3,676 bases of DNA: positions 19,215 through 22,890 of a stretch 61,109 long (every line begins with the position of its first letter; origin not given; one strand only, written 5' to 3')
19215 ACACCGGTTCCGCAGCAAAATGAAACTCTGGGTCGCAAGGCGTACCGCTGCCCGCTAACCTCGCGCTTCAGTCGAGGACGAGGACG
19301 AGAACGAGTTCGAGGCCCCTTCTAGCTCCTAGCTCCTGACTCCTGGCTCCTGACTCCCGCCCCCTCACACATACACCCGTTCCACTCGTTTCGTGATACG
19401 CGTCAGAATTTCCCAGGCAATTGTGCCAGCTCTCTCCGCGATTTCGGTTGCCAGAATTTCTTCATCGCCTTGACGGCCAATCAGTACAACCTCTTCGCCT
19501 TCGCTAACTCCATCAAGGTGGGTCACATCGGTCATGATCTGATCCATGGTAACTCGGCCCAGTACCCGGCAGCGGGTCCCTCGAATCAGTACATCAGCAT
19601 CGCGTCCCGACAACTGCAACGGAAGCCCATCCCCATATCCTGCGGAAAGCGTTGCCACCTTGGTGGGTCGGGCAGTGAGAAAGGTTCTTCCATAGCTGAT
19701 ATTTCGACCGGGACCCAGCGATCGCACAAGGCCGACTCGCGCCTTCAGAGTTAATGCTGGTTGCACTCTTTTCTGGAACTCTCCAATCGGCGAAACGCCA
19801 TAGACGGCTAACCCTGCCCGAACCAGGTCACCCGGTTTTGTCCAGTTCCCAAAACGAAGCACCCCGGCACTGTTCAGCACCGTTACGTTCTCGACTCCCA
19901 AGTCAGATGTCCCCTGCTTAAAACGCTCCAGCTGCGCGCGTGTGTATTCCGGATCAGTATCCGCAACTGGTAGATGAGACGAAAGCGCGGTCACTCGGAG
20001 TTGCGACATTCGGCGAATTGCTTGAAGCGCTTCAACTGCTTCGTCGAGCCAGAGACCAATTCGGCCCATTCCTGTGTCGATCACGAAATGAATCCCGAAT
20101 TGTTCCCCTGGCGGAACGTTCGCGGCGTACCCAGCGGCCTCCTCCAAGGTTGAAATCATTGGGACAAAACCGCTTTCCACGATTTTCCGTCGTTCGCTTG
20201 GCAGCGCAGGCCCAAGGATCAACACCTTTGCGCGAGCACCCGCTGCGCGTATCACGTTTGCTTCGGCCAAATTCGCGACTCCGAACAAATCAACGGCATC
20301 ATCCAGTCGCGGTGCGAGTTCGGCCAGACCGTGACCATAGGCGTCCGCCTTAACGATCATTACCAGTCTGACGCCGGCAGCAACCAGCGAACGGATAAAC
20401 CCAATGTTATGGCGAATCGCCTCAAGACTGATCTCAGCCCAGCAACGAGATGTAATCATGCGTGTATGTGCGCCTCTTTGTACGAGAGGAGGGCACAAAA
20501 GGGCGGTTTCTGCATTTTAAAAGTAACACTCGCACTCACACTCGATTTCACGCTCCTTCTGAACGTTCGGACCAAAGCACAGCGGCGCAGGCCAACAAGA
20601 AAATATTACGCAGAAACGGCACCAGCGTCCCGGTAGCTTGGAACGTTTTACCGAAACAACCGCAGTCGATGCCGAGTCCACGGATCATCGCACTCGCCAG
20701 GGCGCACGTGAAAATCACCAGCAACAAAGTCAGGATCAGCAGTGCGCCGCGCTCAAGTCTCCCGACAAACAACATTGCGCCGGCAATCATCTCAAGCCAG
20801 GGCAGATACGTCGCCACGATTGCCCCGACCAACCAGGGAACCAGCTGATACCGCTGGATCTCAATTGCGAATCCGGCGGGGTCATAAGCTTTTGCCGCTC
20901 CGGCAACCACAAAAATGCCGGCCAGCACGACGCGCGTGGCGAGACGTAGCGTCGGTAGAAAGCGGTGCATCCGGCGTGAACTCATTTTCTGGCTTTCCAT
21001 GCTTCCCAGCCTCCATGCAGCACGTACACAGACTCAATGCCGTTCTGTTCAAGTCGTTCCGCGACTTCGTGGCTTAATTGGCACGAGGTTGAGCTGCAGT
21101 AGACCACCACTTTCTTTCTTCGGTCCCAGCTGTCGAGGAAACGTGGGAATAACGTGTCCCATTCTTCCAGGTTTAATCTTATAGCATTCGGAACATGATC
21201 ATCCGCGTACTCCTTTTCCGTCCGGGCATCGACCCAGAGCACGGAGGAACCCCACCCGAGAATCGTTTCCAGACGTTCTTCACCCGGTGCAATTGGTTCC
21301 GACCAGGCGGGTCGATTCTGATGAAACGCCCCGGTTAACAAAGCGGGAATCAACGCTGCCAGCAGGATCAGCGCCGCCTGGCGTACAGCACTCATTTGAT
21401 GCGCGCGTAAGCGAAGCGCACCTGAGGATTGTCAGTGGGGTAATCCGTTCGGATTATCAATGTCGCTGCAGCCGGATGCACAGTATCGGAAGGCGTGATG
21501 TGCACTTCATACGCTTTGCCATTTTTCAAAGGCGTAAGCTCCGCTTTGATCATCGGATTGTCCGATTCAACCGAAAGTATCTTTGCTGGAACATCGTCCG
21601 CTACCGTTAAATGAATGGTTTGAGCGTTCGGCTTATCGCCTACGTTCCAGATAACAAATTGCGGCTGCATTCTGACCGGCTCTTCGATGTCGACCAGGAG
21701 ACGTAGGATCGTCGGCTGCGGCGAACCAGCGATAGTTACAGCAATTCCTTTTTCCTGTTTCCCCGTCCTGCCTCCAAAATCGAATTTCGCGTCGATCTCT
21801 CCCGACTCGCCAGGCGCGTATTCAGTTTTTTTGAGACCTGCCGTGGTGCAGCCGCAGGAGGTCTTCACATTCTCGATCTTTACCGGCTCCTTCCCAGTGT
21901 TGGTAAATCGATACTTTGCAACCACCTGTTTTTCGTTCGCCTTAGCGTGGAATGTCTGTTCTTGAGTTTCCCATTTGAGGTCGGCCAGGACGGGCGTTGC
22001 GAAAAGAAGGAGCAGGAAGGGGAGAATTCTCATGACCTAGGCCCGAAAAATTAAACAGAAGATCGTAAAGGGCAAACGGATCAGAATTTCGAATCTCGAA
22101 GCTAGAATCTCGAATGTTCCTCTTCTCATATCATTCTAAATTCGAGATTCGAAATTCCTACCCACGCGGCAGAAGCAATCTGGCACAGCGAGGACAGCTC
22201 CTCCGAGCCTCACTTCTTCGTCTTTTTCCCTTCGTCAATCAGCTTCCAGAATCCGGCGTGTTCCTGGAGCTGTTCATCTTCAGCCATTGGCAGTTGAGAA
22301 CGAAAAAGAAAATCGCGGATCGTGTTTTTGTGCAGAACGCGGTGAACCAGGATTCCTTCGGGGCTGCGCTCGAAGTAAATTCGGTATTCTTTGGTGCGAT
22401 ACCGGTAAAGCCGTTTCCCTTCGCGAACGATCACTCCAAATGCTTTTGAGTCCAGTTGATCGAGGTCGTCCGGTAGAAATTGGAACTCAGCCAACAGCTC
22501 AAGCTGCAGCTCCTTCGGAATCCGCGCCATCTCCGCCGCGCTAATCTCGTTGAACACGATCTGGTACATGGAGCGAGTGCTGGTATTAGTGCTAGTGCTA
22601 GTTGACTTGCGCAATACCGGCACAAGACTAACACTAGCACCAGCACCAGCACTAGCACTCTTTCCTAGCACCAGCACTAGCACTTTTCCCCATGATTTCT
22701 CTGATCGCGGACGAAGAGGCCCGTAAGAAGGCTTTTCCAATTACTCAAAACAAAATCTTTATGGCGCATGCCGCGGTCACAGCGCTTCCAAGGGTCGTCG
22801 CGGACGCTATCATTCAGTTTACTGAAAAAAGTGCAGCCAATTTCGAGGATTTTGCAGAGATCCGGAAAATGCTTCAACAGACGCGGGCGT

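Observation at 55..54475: Degenerate 6-9-nt word arrays occupy most intergenic spacers and recur as dispersed families and inverted pairs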

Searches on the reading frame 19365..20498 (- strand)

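Call 20: search_protein_families(library=pfam, proteins=[window:19365-20498:-])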
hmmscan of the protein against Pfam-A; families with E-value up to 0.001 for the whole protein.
window:19365-20498:- (377 aa): 2 families
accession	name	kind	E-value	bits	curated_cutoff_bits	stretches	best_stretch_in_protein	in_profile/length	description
PF01168.26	Ala_racemase_N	-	1.4e-53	182.3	24.1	1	23-237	1-220/220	Alanine racemase, N-terminal domain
PF00842.27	Ala_racemase_C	-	6.7e-43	145.7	25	1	248-376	1-127/127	Alanine racemase, C-terminal domain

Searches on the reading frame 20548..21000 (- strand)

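Call 20: search_protein_families(library=pfam, proteins=[window:20548-21000:-])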
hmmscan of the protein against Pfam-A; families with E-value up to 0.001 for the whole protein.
window:20548-21000:- (150 aa): 2 families
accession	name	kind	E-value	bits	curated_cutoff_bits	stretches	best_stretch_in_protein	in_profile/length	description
PF07291.16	MauE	-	7e-29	101.2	27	1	18-143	4-126/128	Methylamine utilisation protein MauE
PF07681.17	DoxX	-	5e-06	27.5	23.6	1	20-98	3-80/85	DoxX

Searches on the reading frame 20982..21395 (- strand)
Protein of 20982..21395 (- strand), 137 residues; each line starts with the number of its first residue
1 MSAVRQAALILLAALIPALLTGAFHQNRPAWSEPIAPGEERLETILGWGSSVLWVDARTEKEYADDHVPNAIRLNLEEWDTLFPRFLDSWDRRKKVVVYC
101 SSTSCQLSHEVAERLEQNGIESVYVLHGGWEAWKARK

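Call 20: search_protein_families(library=pfam, proteins=[window:20982-21395:-])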
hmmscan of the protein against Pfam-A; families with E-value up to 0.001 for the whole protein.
window:20982-21395:- (137 aa): 1 family
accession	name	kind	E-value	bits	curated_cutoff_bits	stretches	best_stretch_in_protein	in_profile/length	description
PF00581.25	Rhodanese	-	2.3e-17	63.8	22.2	1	46-135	9-101/102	Rhodanese-like domain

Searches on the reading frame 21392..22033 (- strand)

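Call 20: search_protein_families(library=pfam, proteins=[window:21392-22033:-])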
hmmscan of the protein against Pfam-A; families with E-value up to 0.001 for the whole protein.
window:21392-22033:- (213 aa): 2 families
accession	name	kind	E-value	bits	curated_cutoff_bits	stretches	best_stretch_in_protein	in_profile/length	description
PF07610.17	DUF1573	-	9.8e-27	93.3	26.1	1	19-112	1-94/98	Protein of unknown function (DUF1573)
PF22544.2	HYDIN_VesB_CFA65-like_Ig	-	2.8e-09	37.5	25.5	1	37-112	21-97/100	HYDIN/CFA65/VesB-like, Ig-like domain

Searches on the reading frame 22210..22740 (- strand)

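Call 20: search_protein_families(library=pfam, proteins=[window:22210-22740:-])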
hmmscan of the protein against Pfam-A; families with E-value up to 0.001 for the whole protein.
window:22210-22740:- (176 aa): 1 family
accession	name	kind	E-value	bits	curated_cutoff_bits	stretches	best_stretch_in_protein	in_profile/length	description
PF05016.21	ParE_toxin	-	0.0008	20.4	23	0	80-139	30-86/89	ParE toxin of type II toxin-antitoxin system, parDE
